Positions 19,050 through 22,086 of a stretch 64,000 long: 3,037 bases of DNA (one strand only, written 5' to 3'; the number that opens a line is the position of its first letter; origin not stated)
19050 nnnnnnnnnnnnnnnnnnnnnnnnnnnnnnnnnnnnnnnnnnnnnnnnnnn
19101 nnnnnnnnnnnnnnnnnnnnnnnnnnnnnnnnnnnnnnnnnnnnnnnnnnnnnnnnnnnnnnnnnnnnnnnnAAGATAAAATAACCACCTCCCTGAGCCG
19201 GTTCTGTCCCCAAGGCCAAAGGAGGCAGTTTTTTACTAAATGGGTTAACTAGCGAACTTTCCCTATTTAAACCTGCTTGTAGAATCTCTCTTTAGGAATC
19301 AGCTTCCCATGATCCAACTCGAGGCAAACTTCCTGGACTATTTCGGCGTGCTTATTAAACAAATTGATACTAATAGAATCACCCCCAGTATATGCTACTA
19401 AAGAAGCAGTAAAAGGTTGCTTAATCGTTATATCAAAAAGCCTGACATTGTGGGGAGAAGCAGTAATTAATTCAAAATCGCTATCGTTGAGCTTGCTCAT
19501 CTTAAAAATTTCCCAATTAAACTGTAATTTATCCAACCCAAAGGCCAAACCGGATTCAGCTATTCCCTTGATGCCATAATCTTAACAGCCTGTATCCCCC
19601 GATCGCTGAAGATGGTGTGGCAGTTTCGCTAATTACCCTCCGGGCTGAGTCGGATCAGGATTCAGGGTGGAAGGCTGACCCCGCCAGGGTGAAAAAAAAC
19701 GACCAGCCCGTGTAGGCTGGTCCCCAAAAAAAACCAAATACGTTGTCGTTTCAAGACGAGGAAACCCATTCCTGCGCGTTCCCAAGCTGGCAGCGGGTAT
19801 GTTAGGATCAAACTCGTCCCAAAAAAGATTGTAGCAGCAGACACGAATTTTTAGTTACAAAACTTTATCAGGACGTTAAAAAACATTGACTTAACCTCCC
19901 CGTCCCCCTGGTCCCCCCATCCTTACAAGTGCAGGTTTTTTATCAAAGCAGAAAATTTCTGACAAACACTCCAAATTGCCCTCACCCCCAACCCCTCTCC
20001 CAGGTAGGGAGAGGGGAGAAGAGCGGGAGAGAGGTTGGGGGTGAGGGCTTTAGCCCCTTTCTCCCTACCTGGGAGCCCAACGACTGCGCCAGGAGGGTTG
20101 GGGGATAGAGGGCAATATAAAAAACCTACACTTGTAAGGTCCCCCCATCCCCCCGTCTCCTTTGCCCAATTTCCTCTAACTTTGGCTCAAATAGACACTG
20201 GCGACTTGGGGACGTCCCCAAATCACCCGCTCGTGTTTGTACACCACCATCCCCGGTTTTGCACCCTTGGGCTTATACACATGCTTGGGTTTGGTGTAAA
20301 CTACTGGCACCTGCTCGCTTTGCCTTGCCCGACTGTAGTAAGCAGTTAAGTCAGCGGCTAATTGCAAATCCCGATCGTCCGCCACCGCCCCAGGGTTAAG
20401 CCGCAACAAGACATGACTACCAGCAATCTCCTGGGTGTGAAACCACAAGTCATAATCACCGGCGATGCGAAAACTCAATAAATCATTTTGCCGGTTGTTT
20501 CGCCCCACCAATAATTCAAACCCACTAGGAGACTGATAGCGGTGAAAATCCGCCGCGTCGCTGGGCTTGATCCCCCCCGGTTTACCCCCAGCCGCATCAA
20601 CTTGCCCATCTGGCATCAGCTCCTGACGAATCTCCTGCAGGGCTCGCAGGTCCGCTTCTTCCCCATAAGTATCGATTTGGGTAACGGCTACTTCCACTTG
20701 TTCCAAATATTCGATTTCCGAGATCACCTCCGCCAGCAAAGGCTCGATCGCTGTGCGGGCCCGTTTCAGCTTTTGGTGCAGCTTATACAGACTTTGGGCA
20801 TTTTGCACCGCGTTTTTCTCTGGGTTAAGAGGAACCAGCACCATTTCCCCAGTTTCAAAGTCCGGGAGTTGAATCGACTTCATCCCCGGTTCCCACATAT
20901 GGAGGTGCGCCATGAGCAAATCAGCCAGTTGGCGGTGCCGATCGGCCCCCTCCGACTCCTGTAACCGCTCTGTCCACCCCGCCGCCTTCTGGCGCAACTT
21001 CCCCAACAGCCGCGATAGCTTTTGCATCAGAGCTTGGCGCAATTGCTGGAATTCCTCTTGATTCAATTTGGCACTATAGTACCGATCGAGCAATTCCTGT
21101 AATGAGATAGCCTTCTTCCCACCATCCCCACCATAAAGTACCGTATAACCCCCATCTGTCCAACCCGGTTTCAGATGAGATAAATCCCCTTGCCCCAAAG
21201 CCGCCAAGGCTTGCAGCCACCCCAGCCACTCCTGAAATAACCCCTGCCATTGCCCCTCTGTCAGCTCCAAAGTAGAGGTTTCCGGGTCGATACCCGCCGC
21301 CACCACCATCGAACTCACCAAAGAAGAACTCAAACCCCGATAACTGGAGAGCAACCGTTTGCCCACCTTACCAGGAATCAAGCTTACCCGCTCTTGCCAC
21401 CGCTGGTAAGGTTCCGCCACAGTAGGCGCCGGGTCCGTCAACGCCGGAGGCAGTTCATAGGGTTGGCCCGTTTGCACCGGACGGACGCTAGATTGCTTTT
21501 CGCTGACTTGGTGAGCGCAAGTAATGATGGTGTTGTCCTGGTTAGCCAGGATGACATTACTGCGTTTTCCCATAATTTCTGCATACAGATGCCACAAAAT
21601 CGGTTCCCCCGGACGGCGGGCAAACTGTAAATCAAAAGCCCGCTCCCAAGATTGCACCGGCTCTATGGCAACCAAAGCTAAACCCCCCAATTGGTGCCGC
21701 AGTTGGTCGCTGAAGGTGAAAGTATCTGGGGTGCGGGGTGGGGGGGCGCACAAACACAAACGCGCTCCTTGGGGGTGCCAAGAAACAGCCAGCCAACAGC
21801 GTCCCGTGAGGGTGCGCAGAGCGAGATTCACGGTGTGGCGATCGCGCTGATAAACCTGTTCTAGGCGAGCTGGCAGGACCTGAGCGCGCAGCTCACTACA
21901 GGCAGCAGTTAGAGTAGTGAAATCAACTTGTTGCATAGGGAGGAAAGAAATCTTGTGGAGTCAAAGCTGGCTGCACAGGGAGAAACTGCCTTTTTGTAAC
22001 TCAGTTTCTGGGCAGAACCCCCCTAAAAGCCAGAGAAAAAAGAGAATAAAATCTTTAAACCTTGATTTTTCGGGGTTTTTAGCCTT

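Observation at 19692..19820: Candidate ~130-nt small RNA on the minus strand ending in a textbook intrinsic terminator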

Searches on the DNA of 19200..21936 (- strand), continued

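Call 48: search_with_rna_model(model_id=R1, sources=[L001, L014, L023, L033, L053, L067, L069, L070], max_evalue=10, filters=off, show_alignments=3)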
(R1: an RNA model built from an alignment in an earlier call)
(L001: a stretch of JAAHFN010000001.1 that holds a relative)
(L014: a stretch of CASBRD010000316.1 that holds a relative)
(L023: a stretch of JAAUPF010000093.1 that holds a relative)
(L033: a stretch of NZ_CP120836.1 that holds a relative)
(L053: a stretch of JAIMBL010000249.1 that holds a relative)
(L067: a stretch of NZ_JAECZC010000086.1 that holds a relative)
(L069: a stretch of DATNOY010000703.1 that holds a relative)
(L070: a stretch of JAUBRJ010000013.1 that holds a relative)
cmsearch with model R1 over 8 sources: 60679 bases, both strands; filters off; matches with E-value up to 10: 8.
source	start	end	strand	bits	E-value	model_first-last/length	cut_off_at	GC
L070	6083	6180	-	10.1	3.6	1-131/131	no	0.27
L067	9030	9185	+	9.5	5.3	1-131/131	no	0.35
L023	6878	6939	-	8.9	7.4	1-131/131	no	0.35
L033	6808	6939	-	8.8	8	1-131/131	no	0.39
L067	3085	3214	+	8.6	8.8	1-131/131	no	0.35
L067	8687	8720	+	8.6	8.9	1-131/131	no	0.18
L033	3098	3178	-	8.5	9.4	1-131/131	no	0.48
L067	8927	8979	+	8.5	9.6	1-131/131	no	0.21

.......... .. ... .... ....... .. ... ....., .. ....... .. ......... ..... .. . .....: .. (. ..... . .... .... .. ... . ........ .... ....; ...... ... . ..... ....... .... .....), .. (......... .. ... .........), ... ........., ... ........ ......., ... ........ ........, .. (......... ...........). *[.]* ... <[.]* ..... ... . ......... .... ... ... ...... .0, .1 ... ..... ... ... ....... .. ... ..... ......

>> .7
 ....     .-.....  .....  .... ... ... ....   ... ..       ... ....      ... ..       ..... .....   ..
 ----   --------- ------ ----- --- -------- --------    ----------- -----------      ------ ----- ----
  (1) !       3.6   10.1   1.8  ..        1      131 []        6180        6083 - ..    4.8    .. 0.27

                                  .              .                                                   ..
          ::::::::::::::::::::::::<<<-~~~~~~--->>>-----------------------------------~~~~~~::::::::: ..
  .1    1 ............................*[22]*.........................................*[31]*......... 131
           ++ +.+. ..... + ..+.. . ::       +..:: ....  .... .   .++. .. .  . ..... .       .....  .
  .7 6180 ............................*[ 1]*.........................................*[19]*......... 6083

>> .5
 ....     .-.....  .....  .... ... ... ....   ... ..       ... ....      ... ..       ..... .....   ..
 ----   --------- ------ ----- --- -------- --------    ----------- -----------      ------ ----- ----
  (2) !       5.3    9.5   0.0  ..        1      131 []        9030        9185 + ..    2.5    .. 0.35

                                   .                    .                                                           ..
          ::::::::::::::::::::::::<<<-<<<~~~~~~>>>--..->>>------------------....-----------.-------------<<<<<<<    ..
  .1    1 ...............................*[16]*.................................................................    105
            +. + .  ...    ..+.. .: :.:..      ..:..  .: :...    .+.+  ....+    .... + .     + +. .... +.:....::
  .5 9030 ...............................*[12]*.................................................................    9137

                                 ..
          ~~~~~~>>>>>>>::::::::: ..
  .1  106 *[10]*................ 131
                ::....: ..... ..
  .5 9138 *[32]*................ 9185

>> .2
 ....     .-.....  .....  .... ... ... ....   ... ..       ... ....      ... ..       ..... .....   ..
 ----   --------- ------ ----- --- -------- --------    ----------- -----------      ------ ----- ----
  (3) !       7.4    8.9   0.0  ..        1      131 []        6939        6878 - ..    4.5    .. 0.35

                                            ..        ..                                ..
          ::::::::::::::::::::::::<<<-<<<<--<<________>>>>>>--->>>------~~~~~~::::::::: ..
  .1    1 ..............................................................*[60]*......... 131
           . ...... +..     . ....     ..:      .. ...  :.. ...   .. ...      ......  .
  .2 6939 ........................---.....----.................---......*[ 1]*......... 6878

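Call 62: search_rna_families(sources=[L003, L017, L030, L072, L036, L054, L074, L080, L066, L052, L006, L016, L004, L035, L049], threshold=gathering)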
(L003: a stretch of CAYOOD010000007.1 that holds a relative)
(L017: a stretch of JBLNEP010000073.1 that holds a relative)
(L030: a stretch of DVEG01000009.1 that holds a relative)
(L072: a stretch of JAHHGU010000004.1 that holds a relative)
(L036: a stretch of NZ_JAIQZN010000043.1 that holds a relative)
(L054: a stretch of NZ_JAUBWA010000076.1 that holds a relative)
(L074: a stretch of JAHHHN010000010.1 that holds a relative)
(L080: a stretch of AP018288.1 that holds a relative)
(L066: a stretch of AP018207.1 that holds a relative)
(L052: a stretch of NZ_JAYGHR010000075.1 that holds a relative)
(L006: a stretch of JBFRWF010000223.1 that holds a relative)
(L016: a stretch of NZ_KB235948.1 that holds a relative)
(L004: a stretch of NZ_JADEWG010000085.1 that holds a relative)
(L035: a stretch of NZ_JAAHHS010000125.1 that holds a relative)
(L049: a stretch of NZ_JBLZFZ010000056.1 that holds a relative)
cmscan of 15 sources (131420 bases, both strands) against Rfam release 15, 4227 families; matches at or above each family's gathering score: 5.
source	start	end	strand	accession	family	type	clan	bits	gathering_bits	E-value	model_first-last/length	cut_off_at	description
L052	9361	9412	+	RF02399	NsiR1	Gene; sRNA;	-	50.8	39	9.3e-07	1-60/60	no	Nitrogen stress-induced RNA 1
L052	8978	9029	+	RF02399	NsiR1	Gene; sRNA;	-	47.8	39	5.2e-06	1-60/60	no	Nitrogen stress-induced RNA 1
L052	9524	9576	+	RF02399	NsiR1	Gene; sRNA;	-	46.8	39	9.2e-06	1-60/60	no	Nitrogen stress-induced RNA 1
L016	6281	6304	+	RF01356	CRISPR-DR28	Gene; CRISPR;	-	37.3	35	0.0079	1-24/24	no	CRISPR RNA direct repeat element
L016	6445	6468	+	RF01356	CRISPR-DR28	Gene; CRISPR;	-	37.3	35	0.0079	1-24/24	no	CRISPR RNA direct repeat element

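Call 63: search_rna_families(source=window, start=19685, end=19830, threshold=evalue, max_evalue=10)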
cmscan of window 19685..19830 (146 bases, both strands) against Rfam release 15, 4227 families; matches with E-value up to 10: 7.
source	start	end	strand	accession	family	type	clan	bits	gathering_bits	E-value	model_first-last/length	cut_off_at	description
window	19694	19753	-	RF02451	ncr1241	Gene; sRNA;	-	16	60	1.4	1-63/63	no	Bacillus sRNA ncr1241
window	19693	19766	-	RF02278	Betaproteobacteria_toxic_sRNA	Gene; sRNA;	-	15.7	50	0.43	1-64/64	no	Betaproteobacteria toxic small RNA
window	19695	19778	-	RF00079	OmrA-B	Gene; sRNA;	-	15.2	40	0.98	1-87/87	no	OmrA-B family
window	19692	19762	-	RF02837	anti-hemB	Gene; sRNA;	-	15.1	49.5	0.18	1-81/81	no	Burkholderia RNA 7 (anti-hemB)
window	19696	19804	-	RF02394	sau-63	Gene; sRNA;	-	12.6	100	3.9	1-98/98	no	Staphylococcus sRNA sau-63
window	19696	19723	-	RF00006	Vault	Gene;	-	12.5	34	3.3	1-99/99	no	Vault RNA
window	19692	19767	-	RF00021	Spot_42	Gene; sRNA;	-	11.5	80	6.5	1-115/115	no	Spot 42 RNA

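Call 73: search_with_rna_model(model_id=R1, sources=[L092, L084], max_evalue=1, show_alignments=1)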
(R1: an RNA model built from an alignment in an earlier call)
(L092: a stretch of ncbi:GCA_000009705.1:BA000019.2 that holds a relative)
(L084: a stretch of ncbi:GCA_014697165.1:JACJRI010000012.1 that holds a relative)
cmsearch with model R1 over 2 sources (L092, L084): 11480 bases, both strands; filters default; matches with E-value up to 1: 0.
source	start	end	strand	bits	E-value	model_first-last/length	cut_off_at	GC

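Call 75: search_with_rna_model(model_id=R1, sources=[L092], max_evalue=10, filters=off)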
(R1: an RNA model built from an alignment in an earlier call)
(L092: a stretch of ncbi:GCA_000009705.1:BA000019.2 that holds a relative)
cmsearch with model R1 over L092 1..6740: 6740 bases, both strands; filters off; matches with E-value up to 10: 8.
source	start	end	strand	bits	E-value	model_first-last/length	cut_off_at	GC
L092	256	366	+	11.7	0.16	1-131/131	no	0.32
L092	4990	5062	-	7.7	1.7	1-131/131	no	0.27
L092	6122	6242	+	7.3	2.1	1-131/131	no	0.4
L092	312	427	-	6.9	2.7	1-131/131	no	0.36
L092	1306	1384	+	6.1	4.3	1-131/131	no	0.25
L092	2350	2427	+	5.9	4.9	1-131/131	no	0.36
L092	4960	5068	+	5.7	5.5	1-131/131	no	0.3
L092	3694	3775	-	5.1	8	1-131/131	no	0.35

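Call 78: search_with_rna_model(model_id=R1, sources=[L095, L096, L097, L098, L099, L100, L101, L102, L103, L104, L105, L106, L107, L108, L109, L110, L111, L112, L113, L114, L115, L116, L117, L118, L119, L120, L121, L122, L123, L124, L125, L126, L127, L128, L129, L130, L131, L132, L133, L134, L135, L136, L137, L138, L139, L140, L141, L142, L143, L144, L145, L146, L147, L148, L149, L150, L151, L152, L153, L154, L155, L156, L157, L158, L159, L160, L161, L162, L163, L164, L165, L166, L167, L168, L169, L170, L171, L172, L173, L174], max_evalue=0.01)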
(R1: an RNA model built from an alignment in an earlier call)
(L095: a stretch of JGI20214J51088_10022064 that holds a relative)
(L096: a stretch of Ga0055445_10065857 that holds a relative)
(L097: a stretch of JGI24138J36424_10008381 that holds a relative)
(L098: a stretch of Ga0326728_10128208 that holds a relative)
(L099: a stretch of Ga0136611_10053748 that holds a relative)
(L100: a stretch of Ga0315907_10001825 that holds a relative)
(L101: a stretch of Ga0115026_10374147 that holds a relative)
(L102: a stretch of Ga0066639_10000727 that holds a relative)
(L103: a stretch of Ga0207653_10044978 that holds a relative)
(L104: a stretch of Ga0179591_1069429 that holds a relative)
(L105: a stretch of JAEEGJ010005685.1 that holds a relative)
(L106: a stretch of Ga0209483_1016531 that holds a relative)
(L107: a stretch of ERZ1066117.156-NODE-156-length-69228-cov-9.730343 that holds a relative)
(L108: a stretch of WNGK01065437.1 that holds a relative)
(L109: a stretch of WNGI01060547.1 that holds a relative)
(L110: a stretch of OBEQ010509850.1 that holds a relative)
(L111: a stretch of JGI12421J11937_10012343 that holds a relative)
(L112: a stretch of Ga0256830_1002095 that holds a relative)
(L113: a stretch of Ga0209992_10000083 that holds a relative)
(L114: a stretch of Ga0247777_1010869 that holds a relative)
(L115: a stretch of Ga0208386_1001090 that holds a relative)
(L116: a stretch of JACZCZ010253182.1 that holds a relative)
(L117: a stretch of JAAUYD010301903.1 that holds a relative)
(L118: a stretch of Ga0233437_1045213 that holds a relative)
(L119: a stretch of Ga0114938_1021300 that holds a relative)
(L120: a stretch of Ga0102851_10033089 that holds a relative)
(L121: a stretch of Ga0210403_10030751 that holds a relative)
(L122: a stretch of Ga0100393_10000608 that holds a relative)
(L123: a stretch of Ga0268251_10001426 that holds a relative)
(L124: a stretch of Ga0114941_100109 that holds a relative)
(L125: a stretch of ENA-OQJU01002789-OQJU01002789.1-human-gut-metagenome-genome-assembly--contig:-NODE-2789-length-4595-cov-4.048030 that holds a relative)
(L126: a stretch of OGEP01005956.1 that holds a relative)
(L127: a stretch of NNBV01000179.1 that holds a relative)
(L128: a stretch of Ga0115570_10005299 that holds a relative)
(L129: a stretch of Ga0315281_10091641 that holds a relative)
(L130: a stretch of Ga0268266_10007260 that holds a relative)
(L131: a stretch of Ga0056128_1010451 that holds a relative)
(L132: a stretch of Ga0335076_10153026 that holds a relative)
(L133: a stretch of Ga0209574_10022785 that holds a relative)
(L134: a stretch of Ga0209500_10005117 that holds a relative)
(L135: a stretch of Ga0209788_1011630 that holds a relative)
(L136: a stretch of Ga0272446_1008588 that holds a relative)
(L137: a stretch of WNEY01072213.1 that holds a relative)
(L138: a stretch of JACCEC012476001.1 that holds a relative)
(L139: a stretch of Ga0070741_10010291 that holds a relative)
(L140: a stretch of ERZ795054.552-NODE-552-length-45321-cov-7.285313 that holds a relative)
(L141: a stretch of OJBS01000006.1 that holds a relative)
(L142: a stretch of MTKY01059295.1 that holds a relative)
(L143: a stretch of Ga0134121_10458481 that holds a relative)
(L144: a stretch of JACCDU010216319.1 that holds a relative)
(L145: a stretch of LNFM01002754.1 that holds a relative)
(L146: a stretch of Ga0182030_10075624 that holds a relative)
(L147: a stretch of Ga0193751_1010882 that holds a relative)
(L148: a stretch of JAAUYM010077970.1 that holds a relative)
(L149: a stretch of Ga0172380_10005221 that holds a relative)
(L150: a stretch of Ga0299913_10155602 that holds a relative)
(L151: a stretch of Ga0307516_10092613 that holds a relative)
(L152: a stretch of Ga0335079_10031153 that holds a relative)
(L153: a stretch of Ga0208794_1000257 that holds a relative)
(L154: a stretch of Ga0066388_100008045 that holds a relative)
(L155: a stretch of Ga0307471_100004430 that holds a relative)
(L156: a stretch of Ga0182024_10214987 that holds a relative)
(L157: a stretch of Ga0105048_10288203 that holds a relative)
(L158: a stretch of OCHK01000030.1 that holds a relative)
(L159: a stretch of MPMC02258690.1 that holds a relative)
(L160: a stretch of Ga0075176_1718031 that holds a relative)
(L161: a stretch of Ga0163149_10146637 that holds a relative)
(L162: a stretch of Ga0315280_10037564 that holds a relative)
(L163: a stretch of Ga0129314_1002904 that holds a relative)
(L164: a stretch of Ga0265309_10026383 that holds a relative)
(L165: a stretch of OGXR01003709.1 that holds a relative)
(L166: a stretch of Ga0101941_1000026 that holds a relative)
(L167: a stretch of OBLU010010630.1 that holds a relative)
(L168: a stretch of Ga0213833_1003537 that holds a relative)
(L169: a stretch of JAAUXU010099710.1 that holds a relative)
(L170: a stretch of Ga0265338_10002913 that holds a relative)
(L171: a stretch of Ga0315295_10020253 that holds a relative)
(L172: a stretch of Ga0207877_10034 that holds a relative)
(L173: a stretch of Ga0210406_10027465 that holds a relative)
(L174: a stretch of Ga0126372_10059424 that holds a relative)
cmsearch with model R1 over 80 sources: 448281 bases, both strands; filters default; matches with E-value up to 0.01: 10.
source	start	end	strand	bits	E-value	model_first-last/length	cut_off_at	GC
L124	7601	7733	+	101.5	6.8e-23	1-131/131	no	0.44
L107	2008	2132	-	87.6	2.6e-19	1-131/131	no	0.46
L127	4743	4869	-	87.5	2.8e-19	1-131/131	no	0.39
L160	362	503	+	86.8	4.2e-19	1-131/131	no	0.39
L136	7121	7241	+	77.8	9.2e-17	1-131/131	no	0.45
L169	2712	2835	+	71.4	4e-15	1-131/131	no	0.42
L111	183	315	+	68.4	2.4e-14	1-131/131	no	0.42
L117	2500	2625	+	57.5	1.6e-11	1-131/131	no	0.44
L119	1566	1685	+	50.8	8.6e-10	1-131/131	no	0.42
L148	989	1110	-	45.6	1.9e-08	1-131/131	no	0.45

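Call 84: search_with_rna_model(model_id=R1, sources=[L215], max_evalue=1, show_alignments=1)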
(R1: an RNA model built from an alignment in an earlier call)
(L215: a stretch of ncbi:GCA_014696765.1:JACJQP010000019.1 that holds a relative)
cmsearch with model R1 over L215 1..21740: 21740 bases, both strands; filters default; matches with E-value up to 1: 2.
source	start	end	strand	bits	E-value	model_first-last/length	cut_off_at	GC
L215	4843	4973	+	12.6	0.29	1-131/131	no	0.43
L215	7346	7460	-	11.5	0.57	1-131/131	no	0.29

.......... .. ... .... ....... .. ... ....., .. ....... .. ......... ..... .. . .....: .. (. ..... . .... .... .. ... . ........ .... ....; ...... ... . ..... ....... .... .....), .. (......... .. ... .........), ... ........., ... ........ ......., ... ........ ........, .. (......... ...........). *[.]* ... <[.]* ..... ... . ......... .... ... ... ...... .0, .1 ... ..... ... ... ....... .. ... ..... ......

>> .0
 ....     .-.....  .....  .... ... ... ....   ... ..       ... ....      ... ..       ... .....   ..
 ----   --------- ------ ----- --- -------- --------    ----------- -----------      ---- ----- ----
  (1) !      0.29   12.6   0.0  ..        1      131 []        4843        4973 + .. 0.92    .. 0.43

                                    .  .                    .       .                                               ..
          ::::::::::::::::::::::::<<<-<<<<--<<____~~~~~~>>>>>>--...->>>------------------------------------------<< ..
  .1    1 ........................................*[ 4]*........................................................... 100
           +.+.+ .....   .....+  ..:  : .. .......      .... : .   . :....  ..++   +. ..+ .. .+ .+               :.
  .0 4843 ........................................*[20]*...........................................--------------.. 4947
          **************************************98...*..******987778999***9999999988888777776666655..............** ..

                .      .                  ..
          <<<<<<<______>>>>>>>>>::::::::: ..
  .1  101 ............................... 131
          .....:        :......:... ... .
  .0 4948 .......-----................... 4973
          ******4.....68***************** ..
